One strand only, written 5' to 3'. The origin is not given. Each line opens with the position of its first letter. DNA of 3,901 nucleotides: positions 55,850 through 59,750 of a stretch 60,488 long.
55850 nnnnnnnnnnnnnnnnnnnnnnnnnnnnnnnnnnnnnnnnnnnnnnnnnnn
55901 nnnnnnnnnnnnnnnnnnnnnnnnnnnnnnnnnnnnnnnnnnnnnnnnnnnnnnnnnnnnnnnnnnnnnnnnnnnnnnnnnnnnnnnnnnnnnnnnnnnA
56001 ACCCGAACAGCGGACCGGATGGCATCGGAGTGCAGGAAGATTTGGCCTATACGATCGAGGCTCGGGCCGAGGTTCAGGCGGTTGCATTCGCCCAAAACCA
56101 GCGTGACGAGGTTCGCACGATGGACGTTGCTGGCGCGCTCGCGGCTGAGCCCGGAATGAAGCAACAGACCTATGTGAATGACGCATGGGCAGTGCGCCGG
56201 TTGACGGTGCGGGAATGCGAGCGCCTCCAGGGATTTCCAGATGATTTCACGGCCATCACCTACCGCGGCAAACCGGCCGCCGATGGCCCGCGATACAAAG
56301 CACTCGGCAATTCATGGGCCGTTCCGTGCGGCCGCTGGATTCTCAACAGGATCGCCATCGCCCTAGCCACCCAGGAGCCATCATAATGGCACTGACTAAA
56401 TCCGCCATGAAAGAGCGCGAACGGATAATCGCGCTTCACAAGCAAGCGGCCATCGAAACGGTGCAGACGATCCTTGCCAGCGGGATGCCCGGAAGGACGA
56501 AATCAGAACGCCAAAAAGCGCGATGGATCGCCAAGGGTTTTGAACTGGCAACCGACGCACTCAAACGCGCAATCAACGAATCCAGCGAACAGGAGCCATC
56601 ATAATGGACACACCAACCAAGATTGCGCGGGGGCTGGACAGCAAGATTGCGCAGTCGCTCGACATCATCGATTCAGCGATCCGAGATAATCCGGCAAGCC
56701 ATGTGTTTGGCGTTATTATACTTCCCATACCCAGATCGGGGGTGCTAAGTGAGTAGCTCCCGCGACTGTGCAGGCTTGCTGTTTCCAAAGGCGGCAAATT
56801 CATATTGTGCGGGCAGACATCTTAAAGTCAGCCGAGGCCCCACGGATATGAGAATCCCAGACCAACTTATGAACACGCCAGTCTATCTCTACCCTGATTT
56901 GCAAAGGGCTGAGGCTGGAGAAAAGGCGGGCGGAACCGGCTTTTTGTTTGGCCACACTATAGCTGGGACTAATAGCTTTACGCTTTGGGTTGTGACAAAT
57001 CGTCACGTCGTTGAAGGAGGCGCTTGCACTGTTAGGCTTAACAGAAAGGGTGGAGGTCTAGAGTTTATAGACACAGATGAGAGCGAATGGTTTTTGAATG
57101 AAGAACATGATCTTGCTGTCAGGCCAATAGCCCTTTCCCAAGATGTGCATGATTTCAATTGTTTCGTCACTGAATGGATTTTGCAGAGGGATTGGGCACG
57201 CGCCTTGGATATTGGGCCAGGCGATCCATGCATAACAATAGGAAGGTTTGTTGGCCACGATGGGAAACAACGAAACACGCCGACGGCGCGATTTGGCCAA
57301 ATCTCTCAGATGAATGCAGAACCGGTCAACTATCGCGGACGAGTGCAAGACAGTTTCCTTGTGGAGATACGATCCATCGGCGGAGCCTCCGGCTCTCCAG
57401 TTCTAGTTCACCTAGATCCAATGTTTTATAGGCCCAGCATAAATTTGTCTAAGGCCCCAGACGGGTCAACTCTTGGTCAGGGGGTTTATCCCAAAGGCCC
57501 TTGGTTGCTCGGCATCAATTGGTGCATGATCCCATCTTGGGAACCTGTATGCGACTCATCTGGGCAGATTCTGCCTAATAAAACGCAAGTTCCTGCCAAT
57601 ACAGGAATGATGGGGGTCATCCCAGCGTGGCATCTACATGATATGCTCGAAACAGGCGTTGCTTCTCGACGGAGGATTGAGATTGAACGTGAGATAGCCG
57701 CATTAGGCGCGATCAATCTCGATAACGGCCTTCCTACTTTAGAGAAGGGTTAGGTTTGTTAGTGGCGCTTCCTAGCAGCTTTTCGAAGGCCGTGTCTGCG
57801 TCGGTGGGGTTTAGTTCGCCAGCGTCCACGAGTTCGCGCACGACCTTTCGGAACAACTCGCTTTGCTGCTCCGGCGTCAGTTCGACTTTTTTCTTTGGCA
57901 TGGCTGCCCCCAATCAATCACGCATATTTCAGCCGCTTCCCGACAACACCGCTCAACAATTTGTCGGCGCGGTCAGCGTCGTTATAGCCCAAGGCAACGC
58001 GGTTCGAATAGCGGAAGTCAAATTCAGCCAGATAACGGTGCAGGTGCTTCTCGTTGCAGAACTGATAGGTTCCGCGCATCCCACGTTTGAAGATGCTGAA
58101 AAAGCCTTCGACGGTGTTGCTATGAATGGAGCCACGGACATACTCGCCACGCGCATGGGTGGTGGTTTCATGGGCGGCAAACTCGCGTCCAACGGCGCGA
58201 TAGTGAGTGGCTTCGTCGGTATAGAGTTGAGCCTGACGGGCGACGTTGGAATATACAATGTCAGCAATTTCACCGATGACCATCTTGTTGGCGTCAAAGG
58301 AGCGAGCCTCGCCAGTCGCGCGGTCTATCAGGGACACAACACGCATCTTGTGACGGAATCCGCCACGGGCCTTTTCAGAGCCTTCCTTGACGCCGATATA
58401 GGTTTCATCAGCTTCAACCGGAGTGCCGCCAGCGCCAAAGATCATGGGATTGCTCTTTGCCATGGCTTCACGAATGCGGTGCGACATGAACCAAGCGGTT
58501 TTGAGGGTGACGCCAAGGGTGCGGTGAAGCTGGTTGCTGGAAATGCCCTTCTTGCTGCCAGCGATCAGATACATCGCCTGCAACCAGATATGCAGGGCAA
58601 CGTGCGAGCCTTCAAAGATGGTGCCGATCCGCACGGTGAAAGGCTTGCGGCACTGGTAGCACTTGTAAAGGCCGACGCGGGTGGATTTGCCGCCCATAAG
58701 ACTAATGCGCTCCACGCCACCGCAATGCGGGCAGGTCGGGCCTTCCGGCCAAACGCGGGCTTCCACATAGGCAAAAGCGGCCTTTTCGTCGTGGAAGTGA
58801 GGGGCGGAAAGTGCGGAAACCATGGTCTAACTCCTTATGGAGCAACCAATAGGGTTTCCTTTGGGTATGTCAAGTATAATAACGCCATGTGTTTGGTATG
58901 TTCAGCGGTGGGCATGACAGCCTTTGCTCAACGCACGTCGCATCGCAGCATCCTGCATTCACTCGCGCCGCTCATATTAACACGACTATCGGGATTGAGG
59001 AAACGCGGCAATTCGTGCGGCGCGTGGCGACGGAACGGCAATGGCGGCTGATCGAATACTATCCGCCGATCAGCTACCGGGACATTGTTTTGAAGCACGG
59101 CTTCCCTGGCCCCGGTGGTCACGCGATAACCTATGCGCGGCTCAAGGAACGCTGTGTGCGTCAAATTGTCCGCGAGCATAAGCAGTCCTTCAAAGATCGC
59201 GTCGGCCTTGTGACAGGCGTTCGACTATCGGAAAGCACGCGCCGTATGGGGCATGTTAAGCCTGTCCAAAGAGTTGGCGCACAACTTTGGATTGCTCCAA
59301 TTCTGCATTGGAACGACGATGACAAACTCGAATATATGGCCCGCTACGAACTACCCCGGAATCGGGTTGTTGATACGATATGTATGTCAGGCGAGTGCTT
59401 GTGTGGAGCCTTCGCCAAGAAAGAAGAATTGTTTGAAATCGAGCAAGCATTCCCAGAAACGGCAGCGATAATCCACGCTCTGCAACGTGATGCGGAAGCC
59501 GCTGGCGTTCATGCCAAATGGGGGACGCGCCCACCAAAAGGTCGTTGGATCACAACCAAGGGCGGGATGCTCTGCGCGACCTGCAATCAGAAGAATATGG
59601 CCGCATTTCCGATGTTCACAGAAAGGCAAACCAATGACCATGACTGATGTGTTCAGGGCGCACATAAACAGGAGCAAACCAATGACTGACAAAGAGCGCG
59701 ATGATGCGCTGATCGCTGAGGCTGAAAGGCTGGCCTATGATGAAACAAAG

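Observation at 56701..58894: Intact IS1595-family element with cargo, caught inside a phage gene (IRs, 8-bp duplication, restorable target ORF)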

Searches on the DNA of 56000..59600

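Call 110: search_rna_families(source=window, start=56000, end=59600, threshold=evalue, max_evalue=0.1)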
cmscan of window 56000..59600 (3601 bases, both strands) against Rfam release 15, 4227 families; matches with E-value up to 0.1: 0.
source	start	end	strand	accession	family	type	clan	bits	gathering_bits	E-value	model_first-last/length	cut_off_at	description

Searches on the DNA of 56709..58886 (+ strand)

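Call 7: search_dna_similar(query=window:56709-58886:+, collection=phages, mode=distant)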
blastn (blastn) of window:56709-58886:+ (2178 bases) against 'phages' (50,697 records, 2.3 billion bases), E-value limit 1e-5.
No match.

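Call 8: search_dna_similar(query=window:56709-58886:+, collection=plasmids, mode=distant)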
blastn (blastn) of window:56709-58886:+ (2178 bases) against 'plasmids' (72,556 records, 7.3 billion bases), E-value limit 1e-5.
Records with a match: 41; places in all: 42; records where one place covers at least 80% of the query: 0.
Best place of each record, by identity: 60-80% 41.
By first word of the organism name: Pseudosulfitobacter 30; Mesorhizobium 3; Agrobacterium 2; Sulfitobacter 1; Methylobacterium 1; Bradyrhizobium 1; Roseomonas 1; Azospirillum 1; Sphingobium 1.
By predicted mobility (MOB-suite, as given by PLSDB): non-mobilizable 37; mobilizable 3; conjugative 1.
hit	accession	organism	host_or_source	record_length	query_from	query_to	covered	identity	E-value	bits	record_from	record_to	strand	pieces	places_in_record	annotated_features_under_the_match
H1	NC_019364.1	Sulfitobacter guttiformis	-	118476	1221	1965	19%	70.8%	4e-22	194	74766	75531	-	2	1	IS1595 family transposase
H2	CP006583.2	Mesorhizobium huakuii 7653R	Rice field soil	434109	1684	2044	17%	68.3%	8e-25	123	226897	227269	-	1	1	none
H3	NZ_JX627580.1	Methylobacterium oryzae CBMB20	-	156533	1753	2109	16%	66.4%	2e-14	91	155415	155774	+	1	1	IS1595 family transposase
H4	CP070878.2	Pseudosulfitobacter pseudonitzschiae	Skeletonema costatum,The surface ...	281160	1301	1966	15%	73.3%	3e-23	192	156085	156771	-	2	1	IS1595 family transposase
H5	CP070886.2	Pseudosulfitobacter pseudonitzschiae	Skeletonema costatum,The surface ...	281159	1301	1966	15%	73.3%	3e-23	192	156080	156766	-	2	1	IS1595 family transposase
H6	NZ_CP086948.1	Pseudosulfitobacter pseudonitzschiae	Skeletonema costatum,The surface ...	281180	1301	1966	15%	73.3%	3e-23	192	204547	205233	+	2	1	IS1595 family transposase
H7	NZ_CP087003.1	Pseudosulfitobacter pseudonitzschiae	Skeletonema costatum,The surface ...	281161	1301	1966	15%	73.3%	3e-23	192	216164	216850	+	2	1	IS1595 family transposase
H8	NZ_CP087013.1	Pseudosulfitobacter pseudonitzschiae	Mediolabrus comicus,The surface ...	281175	1301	1966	15%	73.3%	3e-23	192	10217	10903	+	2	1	IS1595 family transposase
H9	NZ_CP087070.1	Pseudosulfitobacter pseudonitzschiae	Mediolabrus comicus,The surface ...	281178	1301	1966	15%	73.3%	3e-23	192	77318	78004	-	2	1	IS1595 family transposase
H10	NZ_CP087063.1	Pseudosulfitobacter pseudonitzschiae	Mediolabrus comicus,The surface ...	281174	1301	1966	15%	73.3%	3e-23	192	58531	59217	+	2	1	IS1595 family transposase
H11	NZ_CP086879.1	Pseudosulfitobacter pseudonitzschiae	Skeletonema costatum,The surface ...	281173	1301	1966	15%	73.3%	3e-23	192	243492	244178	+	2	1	IS1595 family transposase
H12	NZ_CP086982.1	Pseudosulfitobacter pseudonitzschiae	Skeletonema costatum,The surface ...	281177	1301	1966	15%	73.3%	3e-23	192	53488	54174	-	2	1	IS1595 family transposase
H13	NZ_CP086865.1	Pseudosulfitobacter pseudonitzschiae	Skeletonema costatum,The surface ...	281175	1301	1966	15%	73.3%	3e-23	192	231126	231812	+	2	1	IS1595 family transposase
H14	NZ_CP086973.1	Pseudosulfitobacter pseudonitzschiae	Skeletonema costatum,The surface ...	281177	1301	1966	15%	73.3%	3e-23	192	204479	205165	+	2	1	IS1595 family transposase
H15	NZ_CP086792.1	Pseudosulfitobacter pseudonitzschiae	Thalassiosira tenera,The surface ...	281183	1301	1966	15%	73.3%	3e-23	192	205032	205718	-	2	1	IS1595 family transposase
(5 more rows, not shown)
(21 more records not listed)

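Call 105: get_annotated_region(hit=H4, flank=3000)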
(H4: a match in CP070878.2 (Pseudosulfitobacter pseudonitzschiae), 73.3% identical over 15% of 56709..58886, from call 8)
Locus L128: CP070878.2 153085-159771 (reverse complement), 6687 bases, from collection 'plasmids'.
description: Pseudosulfitobacter pseudonitzschiae strain SC33-90 plasmid p4, complete sequence
organism: Pseudosulfitobacter pseudonitzschiae (NCBI taxid 1402135)
taxonomy: Bacteria; Pseudomonadota; Alphaproteobacteria; Rhodobacterales; Roseobacteraceae; Pseudosulfitobacter; Pseudosulfitobacter pseudonitzschiae
host: -; source: Skeletonema costatum,The surface seawater at the Pearl River Estuary; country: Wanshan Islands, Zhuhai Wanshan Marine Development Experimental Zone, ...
typing (MOB-suite, as given by PLSDB): non-mobilizable; replicon rep_cluster_558
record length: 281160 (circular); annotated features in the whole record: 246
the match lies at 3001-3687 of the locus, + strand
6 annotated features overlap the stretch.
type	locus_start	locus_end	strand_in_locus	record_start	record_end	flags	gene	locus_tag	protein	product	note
CDS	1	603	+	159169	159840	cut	-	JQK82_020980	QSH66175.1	response regulator transcription factor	-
CDS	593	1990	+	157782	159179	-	-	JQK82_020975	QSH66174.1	sensor histidine kinase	-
CDS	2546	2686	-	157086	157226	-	-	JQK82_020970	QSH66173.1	hypothetical protein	-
CDS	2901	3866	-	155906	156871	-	-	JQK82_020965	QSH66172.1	IS1595 family transposase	-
CDS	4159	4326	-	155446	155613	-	-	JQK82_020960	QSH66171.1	hypothetical protein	-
CDS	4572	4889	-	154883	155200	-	-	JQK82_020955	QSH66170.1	H-NS histone family protein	-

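Call 106: get_annotated_region(hit=H1, flank=3000)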
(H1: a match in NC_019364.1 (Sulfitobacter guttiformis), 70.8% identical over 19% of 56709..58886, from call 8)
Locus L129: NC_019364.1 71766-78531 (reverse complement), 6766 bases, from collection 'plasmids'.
description: Sulfitobacter guttiformis plasmid pSD118, complete sequence
organism: Sulfitobacter guttiformis (NCBI taxid 74349)
taxonomy: Bacteria; Pseudomonadota; Alphaproteobacteria; Rhodobacterales; Roseobacteraceae; Sulfitobacter; Sulfitobacter guttiformis
host: -; source: -; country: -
typing (MOB-suite, as given by PLSDB): non-mobilizable; replicon rep_cluster_549
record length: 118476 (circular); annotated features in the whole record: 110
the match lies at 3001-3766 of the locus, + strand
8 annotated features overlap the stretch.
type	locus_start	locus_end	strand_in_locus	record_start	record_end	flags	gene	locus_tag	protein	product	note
CDS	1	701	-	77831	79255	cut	-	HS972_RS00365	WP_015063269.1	mannose-1-phosphate guanylyltransferase/mannose-6-phosphate isomerase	GO:0009103 - lipopolysaccharide biosynthetic process [Evidence IEA]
CDS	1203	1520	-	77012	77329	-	-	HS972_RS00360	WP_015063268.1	hypothetical protein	-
CDS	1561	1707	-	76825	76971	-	-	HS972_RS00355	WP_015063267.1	hypothetical protein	-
CDS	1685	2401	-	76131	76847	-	-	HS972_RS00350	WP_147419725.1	hypothetical protein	-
CDS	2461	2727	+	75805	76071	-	-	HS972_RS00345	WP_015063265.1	hypothetical protein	-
CDS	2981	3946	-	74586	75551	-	-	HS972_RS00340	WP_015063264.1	IS1595 family transposase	-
CDS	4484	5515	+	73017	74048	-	-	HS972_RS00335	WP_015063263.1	DUF2793 domain-containing protein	-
CDS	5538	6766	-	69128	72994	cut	-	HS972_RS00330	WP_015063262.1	glycosyltransferase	-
